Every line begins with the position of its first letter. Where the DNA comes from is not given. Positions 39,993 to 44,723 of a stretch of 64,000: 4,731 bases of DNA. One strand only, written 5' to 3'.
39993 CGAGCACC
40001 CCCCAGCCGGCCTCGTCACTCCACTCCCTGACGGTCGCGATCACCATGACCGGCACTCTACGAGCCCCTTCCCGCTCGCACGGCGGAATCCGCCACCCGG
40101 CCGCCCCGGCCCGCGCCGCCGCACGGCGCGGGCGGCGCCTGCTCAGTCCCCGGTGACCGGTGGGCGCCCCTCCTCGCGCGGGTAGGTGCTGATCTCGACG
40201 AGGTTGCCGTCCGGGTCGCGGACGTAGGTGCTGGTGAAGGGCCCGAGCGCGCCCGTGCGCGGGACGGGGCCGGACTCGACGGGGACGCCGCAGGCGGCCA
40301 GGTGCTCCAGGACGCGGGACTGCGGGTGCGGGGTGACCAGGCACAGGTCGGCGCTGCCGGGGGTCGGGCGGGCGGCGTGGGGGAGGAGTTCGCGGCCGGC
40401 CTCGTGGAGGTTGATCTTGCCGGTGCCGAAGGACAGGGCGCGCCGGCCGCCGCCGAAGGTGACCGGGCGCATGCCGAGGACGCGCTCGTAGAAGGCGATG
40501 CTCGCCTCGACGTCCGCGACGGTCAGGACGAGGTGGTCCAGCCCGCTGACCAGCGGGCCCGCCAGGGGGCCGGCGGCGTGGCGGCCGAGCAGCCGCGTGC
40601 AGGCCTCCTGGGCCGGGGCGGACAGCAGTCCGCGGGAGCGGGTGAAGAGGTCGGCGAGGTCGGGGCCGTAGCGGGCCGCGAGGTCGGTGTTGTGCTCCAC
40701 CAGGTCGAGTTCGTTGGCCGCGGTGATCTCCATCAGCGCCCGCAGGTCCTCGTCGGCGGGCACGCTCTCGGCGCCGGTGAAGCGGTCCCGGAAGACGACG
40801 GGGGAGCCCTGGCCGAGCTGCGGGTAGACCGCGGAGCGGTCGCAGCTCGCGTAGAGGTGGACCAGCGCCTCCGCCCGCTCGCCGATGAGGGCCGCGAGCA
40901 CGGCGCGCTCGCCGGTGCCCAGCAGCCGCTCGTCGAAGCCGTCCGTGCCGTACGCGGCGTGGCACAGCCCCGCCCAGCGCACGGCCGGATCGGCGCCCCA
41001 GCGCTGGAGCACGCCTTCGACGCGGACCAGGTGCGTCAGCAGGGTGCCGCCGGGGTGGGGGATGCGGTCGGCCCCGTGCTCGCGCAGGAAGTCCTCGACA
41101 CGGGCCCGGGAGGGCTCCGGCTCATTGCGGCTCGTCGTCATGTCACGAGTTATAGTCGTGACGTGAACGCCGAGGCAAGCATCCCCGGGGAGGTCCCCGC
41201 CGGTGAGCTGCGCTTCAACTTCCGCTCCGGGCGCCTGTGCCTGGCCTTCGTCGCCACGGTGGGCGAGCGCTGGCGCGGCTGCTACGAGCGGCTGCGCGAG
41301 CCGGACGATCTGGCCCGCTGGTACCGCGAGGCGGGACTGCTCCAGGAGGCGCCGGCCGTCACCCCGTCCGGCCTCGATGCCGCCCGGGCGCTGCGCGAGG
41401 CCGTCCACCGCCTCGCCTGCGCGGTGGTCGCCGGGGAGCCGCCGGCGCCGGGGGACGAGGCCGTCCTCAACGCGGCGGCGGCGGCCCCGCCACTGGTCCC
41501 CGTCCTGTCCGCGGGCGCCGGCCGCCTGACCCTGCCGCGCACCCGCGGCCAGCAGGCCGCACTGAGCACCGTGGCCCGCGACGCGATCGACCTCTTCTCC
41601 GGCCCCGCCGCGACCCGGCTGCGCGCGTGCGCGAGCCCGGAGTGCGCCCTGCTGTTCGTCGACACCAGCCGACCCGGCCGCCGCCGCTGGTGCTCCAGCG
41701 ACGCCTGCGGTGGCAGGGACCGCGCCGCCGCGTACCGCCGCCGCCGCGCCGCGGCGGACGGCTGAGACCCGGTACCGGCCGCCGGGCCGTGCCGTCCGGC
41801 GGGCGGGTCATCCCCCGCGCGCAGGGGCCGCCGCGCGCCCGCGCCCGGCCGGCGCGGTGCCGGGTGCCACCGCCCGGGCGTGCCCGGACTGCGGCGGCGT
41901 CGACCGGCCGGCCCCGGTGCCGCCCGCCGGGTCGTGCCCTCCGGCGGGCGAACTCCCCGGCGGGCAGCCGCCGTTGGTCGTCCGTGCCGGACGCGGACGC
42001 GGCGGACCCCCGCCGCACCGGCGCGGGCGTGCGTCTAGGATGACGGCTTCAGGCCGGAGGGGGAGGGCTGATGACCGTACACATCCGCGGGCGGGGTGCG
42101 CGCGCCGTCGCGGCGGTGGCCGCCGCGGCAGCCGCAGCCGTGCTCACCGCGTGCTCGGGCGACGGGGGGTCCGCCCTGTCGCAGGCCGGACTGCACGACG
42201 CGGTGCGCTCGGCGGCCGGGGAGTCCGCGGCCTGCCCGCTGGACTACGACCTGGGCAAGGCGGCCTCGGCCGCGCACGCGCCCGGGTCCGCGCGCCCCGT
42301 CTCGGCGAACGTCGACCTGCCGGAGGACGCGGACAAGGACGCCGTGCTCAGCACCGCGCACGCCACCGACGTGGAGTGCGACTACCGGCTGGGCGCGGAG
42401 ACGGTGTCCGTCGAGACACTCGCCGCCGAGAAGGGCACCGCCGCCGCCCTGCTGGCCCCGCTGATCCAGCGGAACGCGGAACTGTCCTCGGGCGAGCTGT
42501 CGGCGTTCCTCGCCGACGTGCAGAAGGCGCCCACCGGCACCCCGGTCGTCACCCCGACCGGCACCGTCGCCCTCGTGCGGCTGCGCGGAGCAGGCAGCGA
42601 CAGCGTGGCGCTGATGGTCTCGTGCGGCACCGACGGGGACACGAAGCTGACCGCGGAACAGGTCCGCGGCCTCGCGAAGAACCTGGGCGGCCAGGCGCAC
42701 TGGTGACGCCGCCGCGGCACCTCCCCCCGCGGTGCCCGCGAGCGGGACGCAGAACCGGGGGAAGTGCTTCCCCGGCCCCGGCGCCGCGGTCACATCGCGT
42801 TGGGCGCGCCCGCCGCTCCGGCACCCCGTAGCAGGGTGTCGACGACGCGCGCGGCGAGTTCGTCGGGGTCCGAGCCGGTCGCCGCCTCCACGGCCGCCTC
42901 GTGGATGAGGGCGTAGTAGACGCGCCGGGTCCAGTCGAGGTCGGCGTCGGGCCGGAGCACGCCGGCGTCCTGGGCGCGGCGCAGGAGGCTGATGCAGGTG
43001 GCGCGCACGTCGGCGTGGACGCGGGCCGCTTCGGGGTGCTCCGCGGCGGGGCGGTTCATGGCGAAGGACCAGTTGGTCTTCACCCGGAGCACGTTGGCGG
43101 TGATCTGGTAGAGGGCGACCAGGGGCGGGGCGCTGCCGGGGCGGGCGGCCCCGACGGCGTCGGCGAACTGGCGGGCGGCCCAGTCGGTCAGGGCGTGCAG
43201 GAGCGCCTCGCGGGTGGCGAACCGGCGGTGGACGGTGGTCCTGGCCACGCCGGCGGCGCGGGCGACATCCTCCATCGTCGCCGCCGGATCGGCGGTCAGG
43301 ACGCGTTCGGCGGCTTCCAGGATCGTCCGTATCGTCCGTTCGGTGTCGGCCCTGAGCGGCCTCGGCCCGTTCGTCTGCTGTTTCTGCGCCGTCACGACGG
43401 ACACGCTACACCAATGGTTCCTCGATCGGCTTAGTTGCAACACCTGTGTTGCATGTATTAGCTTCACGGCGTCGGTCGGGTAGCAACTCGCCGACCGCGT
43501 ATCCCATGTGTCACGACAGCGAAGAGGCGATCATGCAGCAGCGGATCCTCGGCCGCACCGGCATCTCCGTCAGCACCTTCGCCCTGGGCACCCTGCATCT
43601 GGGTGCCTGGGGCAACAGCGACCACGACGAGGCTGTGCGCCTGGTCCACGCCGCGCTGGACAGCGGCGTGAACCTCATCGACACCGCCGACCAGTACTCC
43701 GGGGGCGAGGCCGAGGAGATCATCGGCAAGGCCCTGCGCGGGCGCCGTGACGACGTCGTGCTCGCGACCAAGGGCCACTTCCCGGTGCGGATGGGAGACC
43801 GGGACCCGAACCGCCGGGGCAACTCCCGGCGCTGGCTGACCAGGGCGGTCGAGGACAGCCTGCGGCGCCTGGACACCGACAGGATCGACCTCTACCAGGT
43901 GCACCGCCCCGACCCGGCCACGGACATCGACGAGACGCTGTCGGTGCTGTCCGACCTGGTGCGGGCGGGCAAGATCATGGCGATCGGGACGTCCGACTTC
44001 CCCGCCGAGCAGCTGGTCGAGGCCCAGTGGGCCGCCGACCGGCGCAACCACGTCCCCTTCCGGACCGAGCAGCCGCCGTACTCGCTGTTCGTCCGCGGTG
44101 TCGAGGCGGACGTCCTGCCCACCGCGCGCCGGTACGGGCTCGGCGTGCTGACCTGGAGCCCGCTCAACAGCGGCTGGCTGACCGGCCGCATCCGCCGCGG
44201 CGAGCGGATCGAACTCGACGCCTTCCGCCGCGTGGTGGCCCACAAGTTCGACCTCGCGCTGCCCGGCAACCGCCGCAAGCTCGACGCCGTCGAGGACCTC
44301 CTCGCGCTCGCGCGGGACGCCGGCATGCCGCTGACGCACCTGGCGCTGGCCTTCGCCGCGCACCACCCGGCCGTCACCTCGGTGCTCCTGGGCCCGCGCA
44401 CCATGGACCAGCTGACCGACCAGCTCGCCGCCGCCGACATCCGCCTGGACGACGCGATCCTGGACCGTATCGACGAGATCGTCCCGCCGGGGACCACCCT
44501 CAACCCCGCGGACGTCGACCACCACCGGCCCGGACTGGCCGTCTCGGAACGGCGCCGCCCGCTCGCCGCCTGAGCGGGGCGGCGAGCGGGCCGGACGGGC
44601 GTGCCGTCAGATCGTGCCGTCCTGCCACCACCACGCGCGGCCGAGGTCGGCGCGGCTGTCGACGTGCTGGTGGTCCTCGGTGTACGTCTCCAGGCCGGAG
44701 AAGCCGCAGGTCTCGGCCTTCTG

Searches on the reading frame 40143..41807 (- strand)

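Call 20: search_protein_families(library=pfam, proteins=[window:40143-41807:-], max_evalue=0.0001)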
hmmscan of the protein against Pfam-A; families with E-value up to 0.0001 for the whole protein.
window:40143-41807:- (554 aa): 2 families
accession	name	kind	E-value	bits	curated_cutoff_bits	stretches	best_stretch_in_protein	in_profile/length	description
PF20680.3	DUF6817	-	1.7e-31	108.6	25.2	1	240-324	1-85/85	Domain of unknown function (DUF6817)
PF00903.31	Glyoxalase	-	6.2e-12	46.4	20.6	1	422-539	1-121/121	Glyoxalase/Bleomycin resistance protein/Dioxygenase superfamily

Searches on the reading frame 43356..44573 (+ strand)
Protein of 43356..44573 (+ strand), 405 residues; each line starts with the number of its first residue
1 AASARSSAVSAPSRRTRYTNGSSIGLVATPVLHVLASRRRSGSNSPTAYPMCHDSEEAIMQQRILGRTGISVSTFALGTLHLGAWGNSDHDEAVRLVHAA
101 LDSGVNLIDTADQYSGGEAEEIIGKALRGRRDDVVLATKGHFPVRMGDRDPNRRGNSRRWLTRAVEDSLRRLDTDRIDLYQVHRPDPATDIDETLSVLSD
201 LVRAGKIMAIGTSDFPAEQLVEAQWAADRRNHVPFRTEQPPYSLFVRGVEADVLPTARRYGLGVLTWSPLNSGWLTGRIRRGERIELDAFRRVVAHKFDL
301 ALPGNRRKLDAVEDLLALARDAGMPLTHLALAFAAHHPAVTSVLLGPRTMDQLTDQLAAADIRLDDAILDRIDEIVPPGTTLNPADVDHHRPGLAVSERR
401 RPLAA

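Call 20: search_protein_families(library=pfam, proteins=[window:43356-44573:+], max_evalue=0.0001)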
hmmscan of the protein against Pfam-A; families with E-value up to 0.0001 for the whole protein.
window:43356-44573:+ (405 aa): 1 family
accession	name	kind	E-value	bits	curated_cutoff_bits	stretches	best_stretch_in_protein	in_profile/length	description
PF00248.27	Aldo_ket_red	-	5.5e-72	242.7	24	1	76-376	3-290/291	Aldo/keto reductase family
